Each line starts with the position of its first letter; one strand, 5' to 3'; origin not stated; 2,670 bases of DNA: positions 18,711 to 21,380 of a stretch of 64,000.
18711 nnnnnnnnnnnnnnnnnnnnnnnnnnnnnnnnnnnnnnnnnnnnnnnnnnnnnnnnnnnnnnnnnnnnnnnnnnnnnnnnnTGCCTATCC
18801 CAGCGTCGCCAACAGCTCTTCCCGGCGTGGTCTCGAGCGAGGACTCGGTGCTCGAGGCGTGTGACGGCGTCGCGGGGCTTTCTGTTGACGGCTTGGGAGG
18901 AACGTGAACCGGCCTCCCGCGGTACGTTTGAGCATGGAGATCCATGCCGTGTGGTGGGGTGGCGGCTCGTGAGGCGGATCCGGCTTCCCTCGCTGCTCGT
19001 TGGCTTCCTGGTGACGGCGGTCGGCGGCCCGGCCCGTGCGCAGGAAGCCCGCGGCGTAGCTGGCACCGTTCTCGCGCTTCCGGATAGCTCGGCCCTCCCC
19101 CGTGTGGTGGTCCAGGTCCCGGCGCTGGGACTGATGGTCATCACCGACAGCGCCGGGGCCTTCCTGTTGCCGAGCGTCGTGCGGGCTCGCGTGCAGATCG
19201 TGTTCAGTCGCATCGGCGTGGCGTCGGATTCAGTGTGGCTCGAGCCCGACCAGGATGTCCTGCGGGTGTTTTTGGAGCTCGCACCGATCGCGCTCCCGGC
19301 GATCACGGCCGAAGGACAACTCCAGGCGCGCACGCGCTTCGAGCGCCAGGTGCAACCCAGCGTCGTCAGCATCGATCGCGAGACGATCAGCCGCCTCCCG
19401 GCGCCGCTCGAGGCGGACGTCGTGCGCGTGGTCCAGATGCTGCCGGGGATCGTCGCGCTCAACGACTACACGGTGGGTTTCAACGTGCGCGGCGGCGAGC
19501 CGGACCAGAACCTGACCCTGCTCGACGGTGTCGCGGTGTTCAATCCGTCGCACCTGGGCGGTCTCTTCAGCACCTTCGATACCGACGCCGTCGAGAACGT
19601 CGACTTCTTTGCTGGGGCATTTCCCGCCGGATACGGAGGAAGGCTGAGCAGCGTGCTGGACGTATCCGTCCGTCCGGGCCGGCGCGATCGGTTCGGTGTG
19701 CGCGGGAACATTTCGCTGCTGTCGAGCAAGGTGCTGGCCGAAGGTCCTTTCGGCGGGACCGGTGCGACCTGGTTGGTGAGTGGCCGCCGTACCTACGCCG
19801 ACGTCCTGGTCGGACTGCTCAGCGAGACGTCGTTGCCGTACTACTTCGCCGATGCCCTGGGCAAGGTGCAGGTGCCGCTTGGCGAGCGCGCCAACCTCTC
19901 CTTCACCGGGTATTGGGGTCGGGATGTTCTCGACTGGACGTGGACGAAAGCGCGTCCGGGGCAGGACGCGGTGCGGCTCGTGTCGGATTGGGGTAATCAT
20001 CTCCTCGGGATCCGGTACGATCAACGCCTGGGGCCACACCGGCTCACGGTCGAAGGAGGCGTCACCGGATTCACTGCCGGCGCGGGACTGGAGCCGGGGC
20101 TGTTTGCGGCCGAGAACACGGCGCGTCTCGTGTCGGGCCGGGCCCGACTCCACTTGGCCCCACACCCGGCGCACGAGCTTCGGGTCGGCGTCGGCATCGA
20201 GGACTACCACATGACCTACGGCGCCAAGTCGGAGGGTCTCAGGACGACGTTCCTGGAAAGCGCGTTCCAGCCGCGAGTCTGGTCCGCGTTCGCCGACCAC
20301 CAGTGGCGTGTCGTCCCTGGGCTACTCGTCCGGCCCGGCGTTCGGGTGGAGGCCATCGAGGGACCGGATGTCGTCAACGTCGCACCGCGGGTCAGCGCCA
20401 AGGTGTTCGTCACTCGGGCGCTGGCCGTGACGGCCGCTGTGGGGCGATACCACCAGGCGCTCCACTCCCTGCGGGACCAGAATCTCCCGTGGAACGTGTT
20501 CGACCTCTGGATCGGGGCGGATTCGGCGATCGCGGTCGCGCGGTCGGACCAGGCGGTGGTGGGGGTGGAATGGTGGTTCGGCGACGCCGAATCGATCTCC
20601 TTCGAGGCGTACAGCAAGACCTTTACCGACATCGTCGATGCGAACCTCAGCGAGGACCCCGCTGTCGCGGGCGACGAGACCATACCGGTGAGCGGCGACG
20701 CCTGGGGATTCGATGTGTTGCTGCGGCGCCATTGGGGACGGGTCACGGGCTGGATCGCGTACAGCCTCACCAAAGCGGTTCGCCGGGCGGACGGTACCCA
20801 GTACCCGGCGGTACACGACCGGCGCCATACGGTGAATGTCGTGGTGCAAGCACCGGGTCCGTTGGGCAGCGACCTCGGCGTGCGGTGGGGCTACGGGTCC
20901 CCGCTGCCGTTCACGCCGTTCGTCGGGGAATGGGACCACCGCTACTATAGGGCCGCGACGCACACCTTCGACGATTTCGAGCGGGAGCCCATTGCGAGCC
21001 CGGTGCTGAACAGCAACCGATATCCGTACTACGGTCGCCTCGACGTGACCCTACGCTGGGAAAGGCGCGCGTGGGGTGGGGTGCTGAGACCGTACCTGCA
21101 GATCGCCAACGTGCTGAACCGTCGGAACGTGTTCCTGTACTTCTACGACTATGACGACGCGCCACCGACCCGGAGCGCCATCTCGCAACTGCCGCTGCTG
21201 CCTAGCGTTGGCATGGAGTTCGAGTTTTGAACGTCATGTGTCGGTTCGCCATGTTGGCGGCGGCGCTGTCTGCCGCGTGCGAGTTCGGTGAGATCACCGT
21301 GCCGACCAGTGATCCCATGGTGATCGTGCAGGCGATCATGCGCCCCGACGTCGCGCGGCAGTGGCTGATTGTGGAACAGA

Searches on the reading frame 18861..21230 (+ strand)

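Call 50: search_protein_families(library=pfam, proteins=[window:18861-21230:+], max_evalue=0.00001)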
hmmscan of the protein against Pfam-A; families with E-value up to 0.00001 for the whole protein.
window:18861-21230:+ (789 aa): 1 family
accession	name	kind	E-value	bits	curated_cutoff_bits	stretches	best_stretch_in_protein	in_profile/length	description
PF07715.20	Plug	-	1.2e-08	35.8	23.9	1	163-261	4-102/107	TonB-dependent Receptor Plug Domain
